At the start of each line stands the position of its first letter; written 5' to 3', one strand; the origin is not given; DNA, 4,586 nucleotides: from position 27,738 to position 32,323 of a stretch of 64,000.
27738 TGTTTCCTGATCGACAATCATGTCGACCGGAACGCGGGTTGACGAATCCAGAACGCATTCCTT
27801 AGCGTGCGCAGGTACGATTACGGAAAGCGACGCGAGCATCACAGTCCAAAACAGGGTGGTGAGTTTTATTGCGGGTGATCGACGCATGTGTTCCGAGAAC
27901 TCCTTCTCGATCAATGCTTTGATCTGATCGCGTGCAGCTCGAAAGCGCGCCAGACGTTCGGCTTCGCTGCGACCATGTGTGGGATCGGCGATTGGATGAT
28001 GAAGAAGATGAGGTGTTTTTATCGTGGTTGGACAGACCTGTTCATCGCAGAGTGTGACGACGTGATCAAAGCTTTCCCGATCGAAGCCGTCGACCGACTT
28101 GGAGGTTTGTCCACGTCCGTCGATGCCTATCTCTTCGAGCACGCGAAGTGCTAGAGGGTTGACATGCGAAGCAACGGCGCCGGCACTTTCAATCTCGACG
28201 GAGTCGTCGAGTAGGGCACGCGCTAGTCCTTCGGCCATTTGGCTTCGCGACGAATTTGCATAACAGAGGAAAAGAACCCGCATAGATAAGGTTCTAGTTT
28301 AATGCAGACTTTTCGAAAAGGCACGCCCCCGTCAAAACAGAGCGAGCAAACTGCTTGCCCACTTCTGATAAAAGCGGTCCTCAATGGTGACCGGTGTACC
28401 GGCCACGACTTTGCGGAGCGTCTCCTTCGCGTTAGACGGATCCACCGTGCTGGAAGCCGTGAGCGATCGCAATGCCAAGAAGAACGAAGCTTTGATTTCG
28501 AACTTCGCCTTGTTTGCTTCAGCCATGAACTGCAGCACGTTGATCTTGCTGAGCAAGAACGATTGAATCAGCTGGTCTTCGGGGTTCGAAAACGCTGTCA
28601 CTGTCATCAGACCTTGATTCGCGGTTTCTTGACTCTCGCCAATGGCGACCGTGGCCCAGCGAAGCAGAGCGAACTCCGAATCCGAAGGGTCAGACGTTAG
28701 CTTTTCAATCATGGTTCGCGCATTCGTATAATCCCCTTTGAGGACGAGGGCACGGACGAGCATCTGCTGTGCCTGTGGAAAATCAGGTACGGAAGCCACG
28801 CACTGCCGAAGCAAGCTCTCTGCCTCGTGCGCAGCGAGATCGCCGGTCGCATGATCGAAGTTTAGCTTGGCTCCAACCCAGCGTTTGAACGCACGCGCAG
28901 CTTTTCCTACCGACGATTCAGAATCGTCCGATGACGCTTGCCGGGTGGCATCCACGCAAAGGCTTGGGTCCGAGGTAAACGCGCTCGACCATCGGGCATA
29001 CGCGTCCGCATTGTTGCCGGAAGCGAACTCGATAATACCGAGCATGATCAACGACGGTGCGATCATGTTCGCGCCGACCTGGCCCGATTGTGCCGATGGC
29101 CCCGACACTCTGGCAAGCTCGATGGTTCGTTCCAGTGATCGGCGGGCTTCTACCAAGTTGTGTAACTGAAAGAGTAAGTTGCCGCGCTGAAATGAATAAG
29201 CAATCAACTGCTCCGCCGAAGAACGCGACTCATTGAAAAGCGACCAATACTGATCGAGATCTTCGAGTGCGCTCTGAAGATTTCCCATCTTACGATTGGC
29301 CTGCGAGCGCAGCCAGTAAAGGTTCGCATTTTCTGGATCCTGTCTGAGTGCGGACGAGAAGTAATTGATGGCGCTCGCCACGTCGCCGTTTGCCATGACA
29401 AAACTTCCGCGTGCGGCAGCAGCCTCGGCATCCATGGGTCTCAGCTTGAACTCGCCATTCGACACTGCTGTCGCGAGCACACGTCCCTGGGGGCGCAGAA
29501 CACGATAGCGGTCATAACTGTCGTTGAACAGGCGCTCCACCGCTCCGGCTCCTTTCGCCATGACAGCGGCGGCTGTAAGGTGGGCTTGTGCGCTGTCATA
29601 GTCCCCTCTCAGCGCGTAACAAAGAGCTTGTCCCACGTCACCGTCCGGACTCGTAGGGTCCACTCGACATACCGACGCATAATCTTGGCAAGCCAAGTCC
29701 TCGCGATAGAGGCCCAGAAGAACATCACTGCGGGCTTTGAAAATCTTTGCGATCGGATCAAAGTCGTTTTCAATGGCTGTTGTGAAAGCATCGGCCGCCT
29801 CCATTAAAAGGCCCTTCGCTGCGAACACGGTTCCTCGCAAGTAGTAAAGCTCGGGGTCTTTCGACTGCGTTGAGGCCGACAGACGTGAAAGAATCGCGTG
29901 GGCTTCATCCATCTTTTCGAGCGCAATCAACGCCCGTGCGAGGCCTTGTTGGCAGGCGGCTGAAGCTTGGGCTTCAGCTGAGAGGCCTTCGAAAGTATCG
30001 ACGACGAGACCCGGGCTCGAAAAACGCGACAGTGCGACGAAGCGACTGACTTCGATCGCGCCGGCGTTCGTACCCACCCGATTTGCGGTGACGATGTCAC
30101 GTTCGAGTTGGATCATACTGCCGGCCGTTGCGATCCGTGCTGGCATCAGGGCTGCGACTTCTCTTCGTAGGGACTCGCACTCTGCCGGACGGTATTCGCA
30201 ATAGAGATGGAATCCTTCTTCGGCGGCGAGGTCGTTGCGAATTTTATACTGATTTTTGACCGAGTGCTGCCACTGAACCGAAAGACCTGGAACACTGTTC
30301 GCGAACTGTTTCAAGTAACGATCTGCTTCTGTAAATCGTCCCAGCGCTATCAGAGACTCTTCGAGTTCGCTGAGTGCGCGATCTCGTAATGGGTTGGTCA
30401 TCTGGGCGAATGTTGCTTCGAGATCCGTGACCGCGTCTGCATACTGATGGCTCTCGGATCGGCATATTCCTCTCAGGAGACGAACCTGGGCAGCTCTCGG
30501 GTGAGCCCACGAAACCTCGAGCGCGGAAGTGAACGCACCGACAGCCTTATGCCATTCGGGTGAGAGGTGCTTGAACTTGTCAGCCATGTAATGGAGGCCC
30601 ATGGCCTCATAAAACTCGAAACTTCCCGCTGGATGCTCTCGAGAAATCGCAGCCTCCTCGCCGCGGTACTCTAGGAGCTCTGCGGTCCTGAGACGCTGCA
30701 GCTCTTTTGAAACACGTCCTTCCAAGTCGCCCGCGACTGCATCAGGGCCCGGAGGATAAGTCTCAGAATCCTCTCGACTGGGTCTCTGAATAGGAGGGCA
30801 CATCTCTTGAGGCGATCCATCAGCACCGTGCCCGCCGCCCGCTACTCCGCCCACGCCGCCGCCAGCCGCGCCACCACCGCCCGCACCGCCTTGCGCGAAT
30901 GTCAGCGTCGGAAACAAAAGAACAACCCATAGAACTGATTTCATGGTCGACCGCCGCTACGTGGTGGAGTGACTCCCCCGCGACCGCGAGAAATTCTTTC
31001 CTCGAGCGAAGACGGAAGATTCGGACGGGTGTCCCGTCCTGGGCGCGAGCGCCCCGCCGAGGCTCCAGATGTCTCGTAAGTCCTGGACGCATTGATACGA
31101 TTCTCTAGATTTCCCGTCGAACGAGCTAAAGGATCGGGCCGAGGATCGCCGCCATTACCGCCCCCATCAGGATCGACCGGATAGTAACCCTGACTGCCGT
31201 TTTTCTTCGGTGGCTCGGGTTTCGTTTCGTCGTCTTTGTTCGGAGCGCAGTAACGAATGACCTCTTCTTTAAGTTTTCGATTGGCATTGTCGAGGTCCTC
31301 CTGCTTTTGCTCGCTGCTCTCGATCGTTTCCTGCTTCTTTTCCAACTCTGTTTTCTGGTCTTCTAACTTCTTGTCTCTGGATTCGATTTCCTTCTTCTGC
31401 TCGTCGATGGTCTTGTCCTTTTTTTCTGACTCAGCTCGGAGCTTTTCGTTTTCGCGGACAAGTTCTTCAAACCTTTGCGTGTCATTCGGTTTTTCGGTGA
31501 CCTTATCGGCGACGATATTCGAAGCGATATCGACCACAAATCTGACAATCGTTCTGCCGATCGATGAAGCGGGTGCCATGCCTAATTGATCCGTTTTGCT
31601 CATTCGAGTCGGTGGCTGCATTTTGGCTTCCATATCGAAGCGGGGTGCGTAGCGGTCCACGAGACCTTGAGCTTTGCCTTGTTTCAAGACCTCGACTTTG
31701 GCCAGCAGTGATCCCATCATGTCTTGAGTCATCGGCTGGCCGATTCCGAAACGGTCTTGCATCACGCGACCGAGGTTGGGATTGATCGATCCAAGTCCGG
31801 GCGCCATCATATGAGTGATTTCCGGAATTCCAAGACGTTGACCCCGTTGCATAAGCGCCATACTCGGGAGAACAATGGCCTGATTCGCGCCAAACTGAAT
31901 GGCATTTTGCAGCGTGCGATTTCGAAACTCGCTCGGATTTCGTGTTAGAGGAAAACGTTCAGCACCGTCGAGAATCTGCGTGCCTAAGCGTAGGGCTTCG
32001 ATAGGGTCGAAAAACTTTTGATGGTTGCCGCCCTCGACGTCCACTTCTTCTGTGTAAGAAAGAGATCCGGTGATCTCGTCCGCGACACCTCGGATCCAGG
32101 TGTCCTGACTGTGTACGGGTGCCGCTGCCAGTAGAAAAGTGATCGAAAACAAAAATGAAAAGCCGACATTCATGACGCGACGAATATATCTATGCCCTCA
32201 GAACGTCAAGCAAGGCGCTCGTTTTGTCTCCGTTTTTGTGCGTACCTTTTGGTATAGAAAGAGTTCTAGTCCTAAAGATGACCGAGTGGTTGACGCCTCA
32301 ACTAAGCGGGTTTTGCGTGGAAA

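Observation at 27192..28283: In-frame fusion of an ArsC/LMW-PTP domain to a complete signal-peptide plus Cys-rich protein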

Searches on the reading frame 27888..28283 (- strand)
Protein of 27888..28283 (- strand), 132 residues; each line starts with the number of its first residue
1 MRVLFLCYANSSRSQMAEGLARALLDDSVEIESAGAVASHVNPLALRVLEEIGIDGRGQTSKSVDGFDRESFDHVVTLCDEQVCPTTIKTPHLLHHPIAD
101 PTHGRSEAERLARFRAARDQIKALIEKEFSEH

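Call 11: find_homologous_proteins(query=window:27888-28283:-, max_evalue=0.00001)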
Query seq(132 aa) (132 aa): 7947 proteins with E <= 0.00001 among 8000 candidates; the best 120 are listed.
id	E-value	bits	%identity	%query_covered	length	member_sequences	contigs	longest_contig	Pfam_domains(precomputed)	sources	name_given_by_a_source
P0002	2.4e-36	143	58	98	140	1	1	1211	PF01451.28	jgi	jgi:arsenate reductase (thioredoxin)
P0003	2.9e-36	142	57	98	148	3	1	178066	PF01451.28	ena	-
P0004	1.8e-35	140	58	91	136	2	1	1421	PF01451.28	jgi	jgi:arsenate reductase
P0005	2.5e-35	139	58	94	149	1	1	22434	PF01451.28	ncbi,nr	ncbi:MAG TPA: arsenate reductase ArsC [Thermoanaerobaculia bacterium]|nr:arsenate reductase ArsC [Th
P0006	2.6e-35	139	59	94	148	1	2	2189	PF01451.28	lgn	-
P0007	3.0e-35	139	58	94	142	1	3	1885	PF01451.28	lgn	-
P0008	3.0e-35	139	58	94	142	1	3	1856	PF01451.28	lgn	-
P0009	3.6e-35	139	54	98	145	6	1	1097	PF01451.28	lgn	-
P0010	4.1e-35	139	58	94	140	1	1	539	PF01451.28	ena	-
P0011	7.0e-35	138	60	93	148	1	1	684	PF01451.28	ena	-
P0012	7.1e-35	138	55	98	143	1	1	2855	PF01451.28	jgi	jgi:arsenate reductase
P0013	7.5e-35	138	53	95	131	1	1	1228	PF01451.28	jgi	jgi:arsenate reductase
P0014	7.6e-35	138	58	94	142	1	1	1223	PF01451.28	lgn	-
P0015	7.6e-35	138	58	94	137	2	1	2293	PF01451.28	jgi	-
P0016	8.2e-35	138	58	96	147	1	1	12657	PF01451.28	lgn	-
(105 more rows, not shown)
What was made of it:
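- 7947 ArsC homologues were found, and the best 120 are all 123-171 aa: call 11.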

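Call 40: search_solved_structures(query=window:27888-28283:-, max_evalue=0.00001, show_alignments=2)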
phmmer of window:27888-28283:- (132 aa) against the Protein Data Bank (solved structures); distinct sequences matched with E-value up to 0.00001: 17.
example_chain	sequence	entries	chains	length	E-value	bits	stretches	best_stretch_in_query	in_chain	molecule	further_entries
2l19_A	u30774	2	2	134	9.9e-20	74.4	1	2-127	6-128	Arsenate reductase | Glutaredoxin arsenate reductase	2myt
1jl3_A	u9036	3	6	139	1.2e-19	74.1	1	3-131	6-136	ARSENATE REDUCTASE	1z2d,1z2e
2l17_A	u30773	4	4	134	1.1e-18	71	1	2-127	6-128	Arsenate reductase | Glutaredoxin arsenate reductase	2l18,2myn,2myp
8p5n_A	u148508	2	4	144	3.5e-18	69.4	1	2-126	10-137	Low molecular weight phosphatase family protein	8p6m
2myu_A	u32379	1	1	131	3.8e-18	69.3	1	2-127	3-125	Glutaredoxin arsenate reductase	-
2ipa_B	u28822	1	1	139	3.8e-17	66.1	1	3-131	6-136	Protein arsC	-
2cd7_A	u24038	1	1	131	1.5e-15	60.9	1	3-127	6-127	PROTEIN ARSC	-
1lju_A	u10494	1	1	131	3.9e-15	59.6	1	3-127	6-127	arsenate reductase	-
1ljl_A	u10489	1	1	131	7.5e-15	58.6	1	3-127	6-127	arsenate reductase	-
1lk0_A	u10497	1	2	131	2.1e-14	57.2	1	3-127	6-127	arsenate reductase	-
1jf8_A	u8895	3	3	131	9.5e-14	55.1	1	3-127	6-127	arsenate reductase | Protein arsC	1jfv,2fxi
1rxe_A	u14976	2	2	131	2.1e-12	50.7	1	3-127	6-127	Arsenate reductase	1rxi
3t38_A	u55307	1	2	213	4.1e-11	46.6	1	2-103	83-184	Arsenate Reductase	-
3rh0_A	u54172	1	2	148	1.7e-10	44.6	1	3-123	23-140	ARSENATE REDUCTASE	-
1y1l_A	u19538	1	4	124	1e-09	42.1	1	2-108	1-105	arsenate reductase (arsC)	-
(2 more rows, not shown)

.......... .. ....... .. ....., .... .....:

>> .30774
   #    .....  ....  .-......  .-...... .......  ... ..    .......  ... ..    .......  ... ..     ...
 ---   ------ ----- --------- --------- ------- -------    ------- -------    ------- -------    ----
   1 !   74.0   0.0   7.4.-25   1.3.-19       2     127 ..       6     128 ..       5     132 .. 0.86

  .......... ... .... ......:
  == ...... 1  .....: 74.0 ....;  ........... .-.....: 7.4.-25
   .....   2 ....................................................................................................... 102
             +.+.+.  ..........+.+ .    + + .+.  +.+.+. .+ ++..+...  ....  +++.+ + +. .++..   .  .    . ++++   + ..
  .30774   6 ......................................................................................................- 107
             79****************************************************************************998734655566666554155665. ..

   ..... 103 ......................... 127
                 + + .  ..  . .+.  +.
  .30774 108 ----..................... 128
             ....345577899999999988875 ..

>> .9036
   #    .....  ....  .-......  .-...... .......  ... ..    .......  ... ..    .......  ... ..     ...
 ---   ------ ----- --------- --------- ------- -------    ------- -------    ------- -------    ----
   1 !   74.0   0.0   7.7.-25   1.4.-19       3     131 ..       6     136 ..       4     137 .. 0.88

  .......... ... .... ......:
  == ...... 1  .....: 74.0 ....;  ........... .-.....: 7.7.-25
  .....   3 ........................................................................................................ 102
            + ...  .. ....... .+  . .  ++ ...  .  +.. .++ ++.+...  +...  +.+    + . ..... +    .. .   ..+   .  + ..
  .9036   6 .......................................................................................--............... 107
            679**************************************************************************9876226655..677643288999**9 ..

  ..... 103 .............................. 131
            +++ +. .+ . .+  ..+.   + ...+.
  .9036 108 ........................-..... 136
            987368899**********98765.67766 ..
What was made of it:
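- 27888..28283 (-): Complete ArsC/LMW-phosphatase domain, residues 1-132. The P-loop C7-X5-R13-S is at 28242..28265, C79 at 28047..28049, C84 at 28032..28034, and D100-P101 follows. The tail KEFSE aligns with KEFAE, residues 132-136 of the 139-residue B. subtilis ArsC 1JL3 (call 40).
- Its tail aligns to within 3 residues of the end of B. subtilis ArsC: call 40. It is also partly explained by the conserved K-E residues of the ArsC tail (call 40).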

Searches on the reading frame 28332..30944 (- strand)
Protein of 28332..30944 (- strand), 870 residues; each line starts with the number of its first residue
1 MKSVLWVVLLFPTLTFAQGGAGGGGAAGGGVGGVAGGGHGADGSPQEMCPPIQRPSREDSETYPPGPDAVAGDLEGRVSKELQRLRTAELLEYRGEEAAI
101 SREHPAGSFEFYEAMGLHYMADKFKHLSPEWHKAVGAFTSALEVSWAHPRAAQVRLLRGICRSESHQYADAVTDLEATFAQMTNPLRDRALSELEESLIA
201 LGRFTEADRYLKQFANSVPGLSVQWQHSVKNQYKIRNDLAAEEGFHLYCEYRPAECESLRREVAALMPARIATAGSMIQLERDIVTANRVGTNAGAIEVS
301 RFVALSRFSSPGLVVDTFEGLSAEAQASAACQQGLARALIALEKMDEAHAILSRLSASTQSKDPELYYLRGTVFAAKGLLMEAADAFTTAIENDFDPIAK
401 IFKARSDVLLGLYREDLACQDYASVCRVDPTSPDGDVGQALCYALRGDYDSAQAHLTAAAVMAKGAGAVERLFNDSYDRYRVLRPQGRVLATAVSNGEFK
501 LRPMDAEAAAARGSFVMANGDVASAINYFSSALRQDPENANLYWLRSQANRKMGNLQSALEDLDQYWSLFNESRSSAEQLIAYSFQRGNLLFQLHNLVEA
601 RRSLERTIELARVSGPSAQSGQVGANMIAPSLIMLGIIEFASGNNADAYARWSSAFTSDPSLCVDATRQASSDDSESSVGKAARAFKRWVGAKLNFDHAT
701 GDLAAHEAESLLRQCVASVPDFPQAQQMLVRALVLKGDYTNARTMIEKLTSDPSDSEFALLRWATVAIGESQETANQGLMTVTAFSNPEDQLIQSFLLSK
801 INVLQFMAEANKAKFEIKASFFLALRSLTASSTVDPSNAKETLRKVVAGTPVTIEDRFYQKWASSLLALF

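Call 13: find_related_loci(query=window:28332-30944:-, collection=genome_contigs, flank=10000)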
Query window:28332-30944:- (870 aa) in genome_contigs; peptide patterns used: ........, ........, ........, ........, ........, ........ (x = any residue, [..] = any of these).
27 stretches matched a pattern, but none encodes a relative of the query by tblastn (E <= 1e-3).

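Call 15: search_protein_families(library=pfam, proteins=[window:28332-30944:-], max_evalue=0.001)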
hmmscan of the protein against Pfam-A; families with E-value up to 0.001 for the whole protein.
window:28332-30944:- (870 aa): 15 families
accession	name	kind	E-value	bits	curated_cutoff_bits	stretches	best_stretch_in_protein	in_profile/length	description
PF14559.12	TPR_19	-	1.3e-23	83.5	25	3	318-370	14-65/68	Tetratricopeptide repeat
PF13432.12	TPR_16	-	1.6e-18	67.3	32.7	2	517-565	8-56/65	Tetratricopeptide repeat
PF07719.23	TPR_2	-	6.2e-15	54.5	27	0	506-539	1-34/34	Tetratricopeptide repeat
PF13428.12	TPR_14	-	2.1e-14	53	23.5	0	507-545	2-40/44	Tetratricopeptide repeat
PF00515.34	TPR_1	-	1.8e-10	40.6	27.8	0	365-394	2-31/34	Tetratricopeptide repeat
PF13371.12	TPR_9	-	5.6e-10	39.5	35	0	517-569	6-58/73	Tetratricopeptide repeat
PF13181.12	TPR_8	-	7.5e-09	35.5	25.7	0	724-750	2-28/34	Tetratricopeptide repeat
PF13414.12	TPR_11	-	2.2e-07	30.9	26.8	0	518-554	6-42/42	TPR repeat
PF12895.13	ANAPC3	-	3.7e-07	30.8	27.2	0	519-606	2-81/82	Anaphase-promoting complex, cyclosome, subunit 3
PF13176.12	TPR_7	-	5.1e-07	29.7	27.9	0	190-213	1-24/36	Tetratricopeptide repeat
PF13424.12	TPR_12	-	5.3e-07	30.2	30.1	0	581-616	4-39/77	Tetratricopeptide repeat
PF13174.12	TPR_6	-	2.6e-05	25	26.3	0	197-219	9-31/33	Tetratricopeptide repeat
PF25062.1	ARM_TT21_N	-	3.6e-05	24.1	40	0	730-813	107-187/222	Tetratricopeptide repeat protein 21 N-terminal ARM repeat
PF13431.12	TPR_17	-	5.3e-05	23.6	24.4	0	529-560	2-33/34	Tetratricopeptide repeat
PF25060.1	ARM_TT21_2nd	-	0.0003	20.8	27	0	705-761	204-261/270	Tetratricopeptide repeat protein 21 second ARM domain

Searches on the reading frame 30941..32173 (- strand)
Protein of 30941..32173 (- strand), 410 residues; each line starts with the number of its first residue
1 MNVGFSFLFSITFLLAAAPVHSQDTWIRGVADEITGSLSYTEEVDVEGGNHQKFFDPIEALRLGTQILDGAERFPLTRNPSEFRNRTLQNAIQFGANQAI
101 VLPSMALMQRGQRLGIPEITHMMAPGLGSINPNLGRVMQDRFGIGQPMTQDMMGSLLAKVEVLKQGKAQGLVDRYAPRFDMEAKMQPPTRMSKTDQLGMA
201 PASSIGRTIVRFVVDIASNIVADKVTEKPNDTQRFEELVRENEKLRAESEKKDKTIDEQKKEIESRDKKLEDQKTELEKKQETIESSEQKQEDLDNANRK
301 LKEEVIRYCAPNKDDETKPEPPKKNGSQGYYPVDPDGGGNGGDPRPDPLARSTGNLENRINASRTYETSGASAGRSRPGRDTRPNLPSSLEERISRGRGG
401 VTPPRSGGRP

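Call 15: search_protein_families(library=pfam, proteins=[window:30941-32173:-], max_evalue=0.001)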
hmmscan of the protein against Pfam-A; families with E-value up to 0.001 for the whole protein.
window:30941-32173:- (410 aa): 1 family
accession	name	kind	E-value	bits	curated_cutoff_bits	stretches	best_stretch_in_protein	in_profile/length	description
PF06818.20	Fez1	-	0.00059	20.8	34.4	1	232-314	27-112/199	Fez1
